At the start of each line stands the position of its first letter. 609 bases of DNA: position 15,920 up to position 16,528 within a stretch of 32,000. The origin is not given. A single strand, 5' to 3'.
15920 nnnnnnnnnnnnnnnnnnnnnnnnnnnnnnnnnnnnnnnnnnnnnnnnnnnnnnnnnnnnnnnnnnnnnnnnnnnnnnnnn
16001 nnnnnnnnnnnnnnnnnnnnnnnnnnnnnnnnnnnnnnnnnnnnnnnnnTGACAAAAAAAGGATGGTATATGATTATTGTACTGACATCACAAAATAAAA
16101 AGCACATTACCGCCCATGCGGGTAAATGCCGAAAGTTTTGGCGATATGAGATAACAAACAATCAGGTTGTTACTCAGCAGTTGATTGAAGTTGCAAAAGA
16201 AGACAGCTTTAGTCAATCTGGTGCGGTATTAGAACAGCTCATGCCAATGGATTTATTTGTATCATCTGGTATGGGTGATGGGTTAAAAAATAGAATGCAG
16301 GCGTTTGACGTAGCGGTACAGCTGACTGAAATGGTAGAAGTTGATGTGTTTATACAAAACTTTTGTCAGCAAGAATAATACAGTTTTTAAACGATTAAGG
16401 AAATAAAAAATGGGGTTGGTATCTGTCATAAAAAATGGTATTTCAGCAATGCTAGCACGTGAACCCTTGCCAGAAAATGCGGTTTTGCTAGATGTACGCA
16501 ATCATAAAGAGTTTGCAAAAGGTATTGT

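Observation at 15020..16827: Operon of a cysteine-free ACR3/BASS-like permease, a NifX/NifB-like small protein and a rhodanese: candidate undescribed anion uptake/processing unit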

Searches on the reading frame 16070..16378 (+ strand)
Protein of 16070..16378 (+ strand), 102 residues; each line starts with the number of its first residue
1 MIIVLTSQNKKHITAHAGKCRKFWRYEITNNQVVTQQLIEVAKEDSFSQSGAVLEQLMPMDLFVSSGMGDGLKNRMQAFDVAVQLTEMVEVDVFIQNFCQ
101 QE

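Call 3: search_protein_families(library=pfam, proteins=[window:16070-16378:+], max_evalue=0.1)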
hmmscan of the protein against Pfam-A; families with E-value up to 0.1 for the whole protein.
window:16070-16378:+ (102 aa): 1 family
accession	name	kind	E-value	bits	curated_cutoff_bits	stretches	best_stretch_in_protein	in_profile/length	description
PF02579.22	Nitro_FeMo-Co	-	0.00033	21.3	26.3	1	11-98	3-92/94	Dinitrogenase iron-molybdenum cofactor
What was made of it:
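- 16070..16378 (+): Small cytoplasmic protein of 102 aa with the NifX/NafY/ORP/MTH1175 fold (PF02579 type). Its subfamily is marked by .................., with His16 and Cys20 at the usual ligand-binding strand. The ligand is unknown. Pfam scores 21.3 bits, below the gathering score of 26.3 (call 3).
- On PF02579 (NifX/NifB C-terminal/NafY/ORP 'Nitro_FeMo-Co'): The window protein scores 21.3 bits against 26.3 (call 3).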

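Call 4: search_protein_families(library=ncbifam, proteins=[window:16070-16378:+], max_evalue=0.1)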
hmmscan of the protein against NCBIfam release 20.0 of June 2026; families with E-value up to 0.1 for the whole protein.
window:16070-16378:+ (102 aa): 2 families
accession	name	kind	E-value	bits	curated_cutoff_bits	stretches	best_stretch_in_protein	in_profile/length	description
NF041136.1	MrpORP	equivalog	0.00012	21.5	450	1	5-100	269-362/365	iron-sulfur cluster carrier protein MrpORP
TIGR02663.1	nifX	equivalog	0.00062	20.2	112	1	2-45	2-45/119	nitrogen fixation protein NifX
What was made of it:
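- On NifX proper (TIGR02663): 20.2 bits against a cutoff of 112 (call 4).
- Closest known: NifX / NafY / orange protein. Different: It is below the Pfam and NifX cutoffs (calls 3, 4).
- A weak NCBIfam hit to MrpORP exists (call 4).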

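Call 10: find_homologous_proteins(query=window:16070-16378:+, max_evalue=0.001)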
Query window:16070-16378:+ (102 aa): 7 proteins with E <= 0.001 among 9 candidates.
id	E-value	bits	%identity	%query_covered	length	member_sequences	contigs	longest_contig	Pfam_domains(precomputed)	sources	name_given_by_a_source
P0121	5.2e-60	217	100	100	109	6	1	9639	-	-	-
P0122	1.1e-39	152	71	99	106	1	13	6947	PF02579.23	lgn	-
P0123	9.4e-26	107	53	95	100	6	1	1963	PF02579.23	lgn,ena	-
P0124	1.5e-25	107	51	96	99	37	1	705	PF02579.23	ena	-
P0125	2.8e-25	106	51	98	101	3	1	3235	PF02579.23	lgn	-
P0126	3.6e-24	102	51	95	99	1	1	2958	PF02579.23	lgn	-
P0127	4.1e-19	86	63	63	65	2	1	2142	-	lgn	-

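Call 22: find_encoding_contigs(protein=P0125, flank=5000, max_places=3)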
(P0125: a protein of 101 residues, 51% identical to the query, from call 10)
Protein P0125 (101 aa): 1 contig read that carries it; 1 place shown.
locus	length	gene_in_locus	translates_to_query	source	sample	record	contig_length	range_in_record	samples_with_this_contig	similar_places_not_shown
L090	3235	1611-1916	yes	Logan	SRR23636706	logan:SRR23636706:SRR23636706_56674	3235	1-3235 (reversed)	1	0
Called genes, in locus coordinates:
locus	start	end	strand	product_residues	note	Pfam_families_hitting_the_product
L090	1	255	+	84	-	?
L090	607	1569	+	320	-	-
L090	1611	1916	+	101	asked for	PF02579:Nitro_FeMo-Co (weak)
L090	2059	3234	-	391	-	?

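Call 23: find_encoding_contigs(protein=P0126, flank=5000, max_places=3)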
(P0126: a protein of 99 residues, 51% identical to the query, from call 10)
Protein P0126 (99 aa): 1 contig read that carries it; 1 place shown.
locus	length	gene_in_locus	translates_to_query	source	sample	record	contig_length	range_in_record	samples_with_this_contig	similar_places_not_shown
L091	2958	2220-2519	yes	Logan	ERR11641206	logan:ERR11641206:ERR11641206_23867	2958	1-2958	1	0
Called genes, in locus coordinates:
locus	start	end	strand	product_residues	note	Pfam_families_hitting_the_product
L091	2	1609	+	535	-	?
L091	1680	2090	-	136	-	-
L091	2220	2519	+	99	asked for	PF02579:Nitro_FeMo-Co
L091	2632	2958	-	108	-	?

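Call 24: find_encoding_contigs(protein=P0123, flank=5000, max_places=3)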
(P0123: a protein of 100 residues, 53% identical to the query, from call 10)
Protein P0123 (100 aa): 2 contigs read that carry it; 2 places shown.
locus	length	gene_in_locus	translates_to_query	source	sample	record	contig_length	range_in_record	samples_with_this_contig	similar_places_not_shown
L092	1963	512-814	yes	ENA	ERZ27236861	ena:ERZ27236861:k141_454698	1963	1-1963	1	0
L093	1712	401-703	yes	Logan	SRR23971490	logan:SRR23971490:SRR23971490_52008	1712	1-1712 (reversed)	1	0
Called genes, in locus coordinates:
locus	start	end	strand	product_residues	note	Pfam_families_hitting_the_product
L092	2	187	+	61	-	?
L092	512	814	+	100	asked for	PF02579:Nitro_FeMo-Co (weak)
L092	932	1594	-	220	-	PF00578:AhpC-TSA, PF08534:Redoxin, PF10417:1-cysPrx_C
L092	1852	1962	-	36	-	?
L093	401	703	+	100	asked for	PF02579:Nitro_FeMo-Co (weak)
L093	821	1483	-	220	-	PF00578:AhpC-TSA, PF08534:Redoxin, PF10417:1-cysPrx_C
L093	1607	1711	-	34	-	?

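Call 39: search_solved_structures(query=window:16070-16378:+, max_evalue=10, show_alignments=3)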
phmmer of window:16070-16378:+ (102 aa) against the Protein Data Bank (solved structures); distinct sequences matched with E-value up to 10: 5.
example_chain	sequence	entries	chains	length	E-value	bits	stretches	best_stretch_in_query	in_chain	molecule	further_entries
30yz_W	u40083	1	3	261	0.015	18.8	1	22-72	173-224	receptor-binding protein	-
9fhl_B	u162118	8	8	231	0.24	14.9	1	37-74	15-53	Small ribosomal subunit protein uS2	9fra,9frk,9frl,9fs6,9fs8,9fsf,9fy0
3ed5_A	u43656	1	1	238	0.37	14.3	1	9-82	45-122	YfnB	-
3i76_A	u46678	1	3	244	0.39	14.3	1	9-82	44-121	Putative HAD-hydrolase yfnB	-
4yxx_A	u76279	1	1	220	1.6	12.3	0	39-91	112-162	dTor_6x35L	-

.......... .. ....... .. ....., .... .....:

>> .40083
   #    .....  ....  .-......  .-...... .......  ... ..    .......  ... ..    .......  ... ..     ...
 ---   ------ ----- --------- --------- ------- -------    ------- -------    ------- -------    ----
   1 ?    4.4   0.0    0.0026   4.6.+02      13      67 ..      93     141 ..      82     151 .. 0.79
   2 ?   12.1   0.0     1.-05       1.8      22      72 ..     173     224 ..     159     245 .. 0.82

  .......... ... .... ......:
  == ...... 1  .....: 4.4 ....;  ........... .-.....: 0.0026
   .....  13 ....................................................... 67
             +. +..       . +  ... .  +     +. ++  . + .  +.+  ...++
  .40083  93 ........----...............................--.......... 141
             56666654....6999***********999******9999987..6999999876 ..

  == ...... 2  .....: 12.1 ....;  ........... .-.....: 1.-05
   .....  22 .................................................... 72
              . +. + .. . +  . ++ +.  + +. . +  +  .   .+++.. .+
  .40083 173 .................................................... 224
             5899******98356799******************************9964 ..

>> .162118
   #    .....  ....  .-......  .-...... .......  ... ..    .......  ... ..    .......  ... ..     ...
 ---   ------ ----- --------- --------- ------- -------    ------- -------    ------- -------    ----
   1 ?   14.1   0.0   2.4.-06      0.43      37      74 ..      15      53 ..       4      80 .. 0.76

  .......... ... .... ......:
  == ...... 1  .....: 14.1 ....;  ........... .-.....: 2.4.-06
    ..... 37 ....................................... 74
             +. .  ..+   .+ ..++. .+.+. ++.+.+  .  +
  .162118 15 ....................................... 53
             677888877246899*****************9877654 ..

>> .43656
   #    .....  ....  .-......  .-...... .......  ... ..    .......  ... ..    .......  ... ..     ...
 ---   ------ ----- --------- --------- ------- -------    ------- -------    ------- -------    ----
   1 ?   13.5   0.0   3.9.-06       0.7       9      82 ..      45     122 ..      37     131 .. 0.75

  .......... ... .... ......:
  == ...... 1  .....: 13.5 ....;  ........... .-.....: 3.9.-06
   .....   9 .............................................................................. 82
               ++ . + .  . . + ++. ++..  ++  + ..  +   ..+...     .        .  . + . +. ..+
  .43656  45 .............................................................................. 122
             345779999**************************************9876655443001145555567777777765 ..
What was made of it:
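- Tried and rejected: Single-sequence PDB search with the NifX-like protein gave only noise (call 39).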

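Call 41: search_solved_structures(query=A4, max_evalue=10, show_alignments=3)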
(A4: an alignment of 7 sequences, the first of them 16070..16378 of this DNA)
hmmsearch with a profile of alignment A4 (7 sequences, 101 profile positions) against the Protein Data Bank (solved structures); distinct sequences matched with E-value up to 10: 7.
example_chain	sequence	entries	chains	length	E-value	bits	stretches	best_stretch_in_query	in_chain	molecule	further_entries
2yx6_A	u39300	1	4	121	0.022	18.2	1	10-97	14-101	Hypothetical protein PH0822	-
2pd2_A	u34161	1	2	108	0.31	14.5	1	31-75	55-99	Hypothetical protein ST0148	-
1p90_A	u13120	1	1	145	0.54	13.7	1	2-32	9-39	hypothetical protein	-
5wyj_BB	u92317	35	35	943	1.1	12.7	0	4-32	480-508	U3 small nucleolar RNA-associated protein 12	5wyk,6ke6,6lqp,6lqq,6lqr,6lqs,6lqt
7suk_LQ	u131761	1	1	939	1.2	12.6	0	4-32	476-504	U3 small nucleolar RNA-associated protein 12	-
5wlc_LQ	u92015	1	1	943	1.2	12.6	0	4-32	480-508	Utp12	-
6nd4_Q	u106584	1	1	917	1.3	12.6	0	4-32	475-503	Utp12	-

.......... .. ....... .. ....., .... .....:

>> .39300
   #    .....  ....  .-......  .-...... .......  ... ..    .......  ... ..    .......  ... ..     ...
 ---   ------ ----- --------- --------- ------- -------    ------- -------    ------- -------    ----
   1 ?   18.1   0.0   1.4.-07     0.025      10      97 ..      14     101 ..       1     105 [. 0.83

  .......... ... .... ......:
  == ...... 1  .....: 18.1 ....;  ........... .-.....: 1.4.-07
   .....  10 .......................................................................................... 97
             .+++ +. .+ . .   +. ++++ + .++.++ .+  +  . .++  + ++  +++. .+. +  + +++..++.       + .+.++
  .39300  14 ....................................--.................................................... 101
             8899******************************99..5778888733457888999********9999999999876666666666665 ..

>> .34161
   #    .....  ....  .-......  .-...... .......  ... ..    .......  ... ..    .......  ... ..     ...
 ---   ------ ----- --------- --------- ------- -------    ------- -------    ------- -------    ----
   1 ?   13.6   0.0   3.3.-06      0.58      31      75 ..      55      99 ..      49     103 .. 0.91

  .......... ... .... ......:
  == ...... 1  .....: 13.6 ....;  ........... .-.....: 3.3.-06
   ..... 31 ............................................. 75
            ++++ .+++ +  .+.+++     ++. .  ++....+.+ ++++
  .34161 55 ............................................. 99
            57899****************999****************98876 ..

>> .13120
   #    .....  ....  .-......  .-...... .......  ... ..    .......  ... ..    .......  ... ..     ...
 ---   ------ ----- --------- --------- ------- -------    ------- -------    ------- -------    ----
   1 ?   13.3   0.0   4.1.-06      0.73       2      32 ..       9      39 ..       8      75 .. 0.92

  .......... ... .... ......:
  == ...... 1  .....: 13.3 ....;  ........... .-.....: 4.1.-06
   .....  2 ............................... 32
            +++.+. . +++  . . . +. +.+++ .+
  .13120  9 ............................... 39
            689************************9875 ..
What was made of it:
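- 16070..16378 (+): A profile search hits PH0822 and NafY (call 41).
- Closest known: NifX / NafY / orange protein. Different: The subfamily-specific motif is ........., where PH0822 has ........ (call 41).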

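Call 53: predict_structure(alignment_id=A5)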
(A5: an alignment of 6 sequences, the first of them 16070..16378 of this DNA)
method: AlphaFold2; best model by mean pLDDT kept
length: 102 residues; sequences in the alignment: 6
mean_pLDDT: 91.3   pTM: 0.83
mean pLDDT of the five models: 91.3, 78.3, 78.1, 77.2, 76.8
residues with pLDDT >= 90: 76; 70-90: 24; 50-70: 2; < 50: 0
segments of 3 or more residues with pLDDT < 50: none
pLDDT, mean of each block of 10 residues (from residue 1): 95 92 96 95 79 86 94 91 95 95 67
secondary structure, 60 per line:
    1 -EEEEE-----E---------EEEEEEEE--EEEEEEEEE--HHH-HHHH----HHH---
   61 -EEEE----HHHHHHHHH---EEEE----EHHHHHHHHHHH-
elements in order: E2-6 E22-29 E32-40 H47-50 E62-65 H70-78 E82-85 H91-101
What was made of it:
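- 16070..16378 (+): The AF2 model has pLDDT 91 (call 53).
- On PF02579 (NifX/NifB C-terminal/NafY/ORP 'Nitro_FeMo-Co'): The AF2 model has pLDDT 91.3 (call 53).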

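Call 56: fold_search(model_id=the predicted structure, library=pdb)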
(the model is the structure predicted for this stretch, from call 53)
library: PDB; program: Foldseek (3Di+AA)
matches with E <= 10: 531; with E <= 0.001: 10
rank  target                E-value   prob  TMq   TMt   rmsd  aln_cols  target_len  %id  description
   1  2yx6_C                4.4e-06  1.00  0.84  0.77   2.8       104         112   15  Crystal structure of PH0822 (released 2007-10-30)
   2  1o13                  7.4e-06  1.00  0.76  0.73   3.9       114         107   18  Crystal structure of a putative dinitrogenase iron-molybdenum cofactor (tm1816) from thermotoga maritima at 1.83 A resol (released 2002-12-18)
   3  2yx6_D                8.5e-06  1.00  0.78  0.72   4.3       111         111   15  Crystal structure of PH0822 (released 2007-10-30)
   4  2yx6_A                1.0e-05  1.00  0.75  0.70   4.3       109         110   15  Crystal structure of PH0822 (released 2007-10-30)
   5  2yx6_B                3.4e-05  1.00  0.80  0.74   3.6       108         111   16  Crystal structure of PH0822 (released 2007-10-30)
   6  2qtd                  4.4e-05  1.00  0.73  0.71   3.1       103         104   14  Crystal structure of a putative dinitrogenase (mj0327) from methanocaldococcus jannaschii dsm at 1.70 A resolution (released 2007-08-21)
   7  9ian_F                5.4e-05  1.00  0.80  0.60   2.6       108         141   13  Nitrogenase maturase NifEN in complex with the cofactor chaperone NifX (released 2026-03-04)
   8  1t3v_MODEL_1_A        5.7e-05  1.00  0.77  0.64   3.0       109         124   17  The NMR solution structure of TM1816 (released 2004-12-14)
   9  1p90                  2.6e-04  1.00  0.73  0.61   3.5       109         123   11  The Three-dimensional Structure of the Core Domain of NafY from Azotobacter vinelandii determined at 1.8 resolution (released 2003-08-19)
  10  2kla_MODEL_1_A        5.8e-04  1.00  0.73  0.70   3.1       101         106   15  NMR STRUCTURE OF A PUTATIVE DINITROGENASE (MJ0327) FROM METHANOCOCCUS JANNASCHII (released 2009-08-11)
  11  1eo1_MODEL_1_A        3.0e-03  1.00  0.75  0.64   3.3       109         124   11  Solution structure of hypothetical protein MTH1175 from Methanobacterium thermoautotrophicum (released 2000-12-20)
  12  1rdu_MODEL_1_A        5.1e-03  1.00  0.66  0.59   4.7       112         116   13  NMR STRUCTURE OF A PUTATIVE NIFB PROTEIN FROM THERMOTOGA (TM1290), WHICH BELONGS TO THE DUF35 FAMILY (released 2004-07-06)
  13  2re2_A                6.3e-03  1.00  0.63  0.56   4.9       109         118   15  CRYSTAL STRUCTURE OF A PUTATIVE IRON-MOLYBDENUM COFACTOR (FEMO-CO) DINITROGENASE (TA1041M) FROM THERMOPLASMA ACIDOPHIL (released 2007-10-09)
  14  2wfb                  3.3e-02  1.00  0.72  0.62   3.5       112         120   14  High resolution structure of the apo form of the orange protein (ORP) from Desulfovibrio gigas (released 2010-05-26)
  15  8ow9_C                5.9e-02  0.47  0.37  0.17   5.7       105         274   11  Crystal structure of Tannerella forsythia MurNAc kinase MurK in complex with N-acetylmuramic acid (MurNAc) (released 2023-08-02)
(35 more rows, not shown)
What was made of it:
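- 16070..16378 (+): Foldseek gives TMq 0.84 to PH0822 and also hits TM1816, MJ0327, NifX, NafY and ORP (call 56).
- On PF02579 (NifX/NifB C-terminal/NafY/ORP 'Nitro_FeMo-Co'): The top 14 hits are all family members, including NifX (9ian_F), NafY (1p90) and ORP (2wfb) (call 56).
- Closest known: NifX / NafY / orange protein. Same: Same fold: TMq 0.72-0.84 to PH0822, TM1816, MJ0327, NifX, NafY and ORP (call 56).
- Checked: Its fold is nevertheless confirmed (calls 53, 56).
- The fold matches NifX, NafY and the D. gigas orange protein (call 56).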

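Call 58: find_related_loci(query=A4, collection=metagenome_contigs, flank=4000)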
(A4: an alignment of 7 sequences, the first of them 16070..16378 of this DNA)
Query A4 (102 aa) in metagenome_contigs; peptide patterns used: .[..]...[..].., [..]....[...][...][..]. (x = any residue, [..] = any of these).
455 stretches matched a pattern; 230 encode a relative of the query (tblastn E <= 1e-3); the best 80 are kept; 80 distinct loci.
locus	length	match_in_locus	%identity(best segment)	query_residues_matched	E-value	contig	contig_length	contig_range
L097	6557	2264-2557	56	1-98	2e-37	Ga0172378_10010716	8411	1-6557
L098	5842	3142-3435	56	1-98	3e-37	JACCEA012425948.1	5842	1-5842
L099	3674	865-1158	56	1-98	2e-37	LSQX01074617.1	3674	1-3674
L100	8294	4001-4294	56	1-98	2e-37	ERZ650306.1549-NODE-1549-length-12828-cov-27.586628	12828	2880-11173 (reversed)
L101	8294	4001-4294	56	1-98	2e-37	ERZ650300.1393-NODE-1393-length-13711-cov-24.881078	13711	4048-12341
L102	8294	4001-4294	56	1-98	2e-37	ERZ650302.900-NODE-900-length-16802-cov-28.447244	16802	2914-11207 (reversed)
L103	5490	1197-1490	56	1-98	3e-37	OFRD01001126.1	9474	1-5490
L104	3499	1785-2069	58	1-95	8e-37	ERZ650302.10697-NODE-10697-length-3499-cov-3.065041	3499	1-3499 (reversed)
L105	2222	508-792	58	1-95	7e-37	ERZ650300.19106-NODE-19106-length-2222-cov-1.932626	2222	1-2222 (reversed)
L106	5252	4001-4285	57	1-95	3e-34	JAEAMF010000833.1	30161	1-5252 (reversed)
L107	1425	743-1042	51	1-100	1e-32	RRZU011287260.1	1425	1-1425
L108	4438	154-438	49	1-95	1e-29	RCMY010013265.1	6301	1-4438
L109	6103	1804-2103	41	1-100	2e-22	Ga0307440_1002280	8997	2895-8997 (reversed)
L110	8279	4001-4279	45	1-92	3e-22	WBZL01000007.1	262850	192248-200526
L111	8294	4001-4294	41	1-98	1e-21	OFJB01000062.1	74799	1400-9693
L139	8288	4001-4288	39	1-95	3e-19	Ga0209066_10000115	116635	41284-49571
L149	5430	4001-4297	39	1-98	5e-19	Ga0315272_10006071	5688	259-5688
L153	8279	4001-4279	40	1-92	8e-19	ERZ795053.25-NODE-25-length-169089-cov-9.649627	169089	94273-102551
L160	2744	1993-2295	36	1-100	1e-18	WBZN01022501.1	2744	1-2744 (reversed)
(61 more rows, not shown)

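Call 61: search_protein_families(library=pfam, proteins=[L149:4415-4807:+, L110:2438-3817:-, L153:5578-6513:+, L097:3636-4256:-, L160:613-957:+, L139:1794-2933:+, L100:4560-5303:-, L103:815-1078:+, L100:2203-2550:-, L100:6408-6812:-], max_evalue=0.001)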
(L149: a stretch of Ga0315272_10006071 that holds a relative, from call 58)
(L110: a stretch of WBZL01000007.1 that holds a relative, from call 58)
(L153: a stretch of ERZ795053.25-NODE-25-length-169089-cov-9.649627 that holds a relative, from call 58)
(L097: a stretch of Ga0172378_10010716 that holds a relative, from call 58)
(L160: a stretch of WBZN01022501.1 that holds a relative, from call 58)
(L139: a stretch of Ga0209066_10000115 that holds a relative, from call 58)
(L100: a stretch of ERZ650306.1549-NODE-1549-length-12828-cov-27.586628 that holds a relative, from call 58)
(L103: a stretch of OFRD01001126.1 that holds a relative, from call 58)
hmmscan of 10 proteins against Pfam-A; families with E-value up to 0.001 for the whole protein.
L149:4415-4807:+ (130 aa): 1 family
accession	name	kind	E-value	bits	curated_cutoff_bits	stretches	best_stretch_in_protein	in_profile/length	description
PF21651.2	DUF6858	-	3.5e-57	192.6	27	1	1-128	1-129/129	Family of unknown function (DUF6858)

L110:2438-3817:- (459 aa): 13 families
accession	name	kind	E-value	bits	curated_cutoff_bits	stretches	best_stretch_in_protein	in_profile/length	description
PF00158.32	Sigma54_activat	-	1.9e-63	213.6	20.2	1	157-323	2-168/168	Sigma-54 interaction domain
PF14532.12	Sigma54_activ_2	-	6e-21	75.6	25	1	157-327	1-138/138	Sigma-54 interaction domain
PF25601.1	AAA_lid_14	-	1.5e-18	66.9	27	1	328-392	1-68/87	AAA+ ATPase lid domain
PF08448.16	PAS_4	-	7.3e-14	52.4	23.1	1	38-148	2-109/110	PAS fold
PF02954.25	HTH_8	-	1.4e-10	41.2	22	1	413-451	1-39/42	Bacterial regulatory protein, Fis family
PF07728.20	AAA_5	-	2.7e-06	27.9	22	1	179-298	1-123/139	AAA domain (dynein-related subfamily)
PF13426.13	PAS_9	-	1.1e-05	26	27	1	45-142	5-99/103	PAS domain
PF00989.32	PAS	-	2.6e-05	24.6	22.6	1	33-137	3-106/113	PAS fold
PF20432.4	Xre-like-HTH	-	0.00026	21.7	25.8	1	420-451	13-43/63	Antitoxin Xre-like helix-turn-helix domain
PF01078.27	Mg_chelatase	-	0.00042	20.2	20.3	0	232-296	89-156/207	Magnesium chelatase, subunit ChlI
PF13188.13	PAS_8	-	0.00044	20.5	21.8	0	35-92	5-60/65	PAS domain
PF07724.20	AAA_2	-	0.00055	20.5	27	1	180-280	6-107/166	AAA domain (Cdc48 subfamily)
PF13191.12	AAA_16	-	0.00071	20.5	32.6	0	157-353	3-136/167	AAA ATPase domain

L153:5578-6513:+ (311 aa): 2 families
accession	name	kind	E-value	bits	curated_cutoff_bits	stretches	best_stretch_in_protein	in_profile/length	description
PF00753.33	Lactamase_B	-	6.9e-08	33.1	22.7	1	80-157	17-92/196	Metallo-beta-lactamase superfamily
PF12706.13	Lactamase_B_2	-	1.2e-06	28.7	27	1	79-182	1-109/200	Beta-lactamase superfamily domain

L097:3636-4256:- (206 aa): 2 families
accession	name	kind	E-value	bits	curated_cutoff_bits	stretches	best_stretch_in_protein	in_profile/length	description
PF13649.12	Methyltransf_25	-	1.5e-08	35.6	27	1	39-135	3-97/97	Methyltransferase domain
PF03848.20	TehB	-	3.1e-05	23.9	20.4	1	28-136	25-129/193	Tellurite resistance protein TehB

L160:613-957:+ (114 aa): 1 family
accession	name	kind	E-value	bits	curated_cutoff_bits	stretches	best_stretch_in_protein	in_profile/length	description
PF02627.25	CMD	-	6.9e-22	77.7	23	1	28-107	4-83/84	Carboxymuconolactone decarboxylase family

L139:1794-2933:+ (379 aa): 1 family
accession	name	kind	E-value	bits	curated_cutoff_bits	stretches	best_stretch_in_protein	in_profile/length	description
PF02322.20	Cyt_bd_oxida_II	-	8.3e-106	354.2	35.6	1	7-362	1-302/302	Cytochrome bd terminal oxidase subunit II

L100:4560-5303:- (247 aa): 4 families
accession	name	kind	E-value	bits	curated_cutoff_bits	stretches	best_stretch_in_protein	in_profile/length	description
PF13561.12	adh_short_C2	-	1.2e-59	202.2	27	1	14-245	1-236/236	Enoyl-(Acyl carrier protein) reductase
PF00106.31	adh_short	-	1.5e-52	178.4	26.6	1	8-200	1-192/195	short chain dehydrogenase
PF08659.16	KR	-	5.4e-08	33.4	22.6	1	10-168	3-160/180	KR domain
PF02737.24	3HCDH_N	-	6.7e-05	23.3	22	1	12-80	4-72/180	3-hydroxyacyl-CoA dehydrogenase, NAD binding domain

L103:815-1078:+ (87 aa): 3 families
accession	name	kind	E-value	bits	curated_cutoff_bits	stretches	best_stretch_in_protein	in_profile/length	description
PF01381.28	HTH_3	-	4.1e-09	36.8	23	1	31-65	3-37/55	Helix-turn-helix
PF15731.11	MqsA_antitoxin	-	4.7e-05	23.9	30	1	18-82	65-127/131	Antitoxin component of bacterial toxin-antitoxin system, MqsA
PF13560.12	HTH_31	-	5.2e-05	23.9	27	1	25-68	2-46/64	Helix-turn-helix domain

L100:2203-2550:- (115 aa): 1 family
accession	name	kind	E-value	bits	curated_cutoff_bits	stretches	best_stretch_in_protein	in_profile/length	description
PF00581.25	Rhodanese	-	1.1e-18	67.9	22.2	1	19-107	3-101/102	Rhodanese-like domain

L100:6408-6812:- (134 aa): 1 family
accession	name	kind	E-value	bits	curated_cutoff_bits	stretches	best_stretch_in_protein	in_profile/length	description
PF00581.25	Rhodanese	-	2.7e-18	66.7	22.2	1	23-127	2-101/102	Rhodanese-like domain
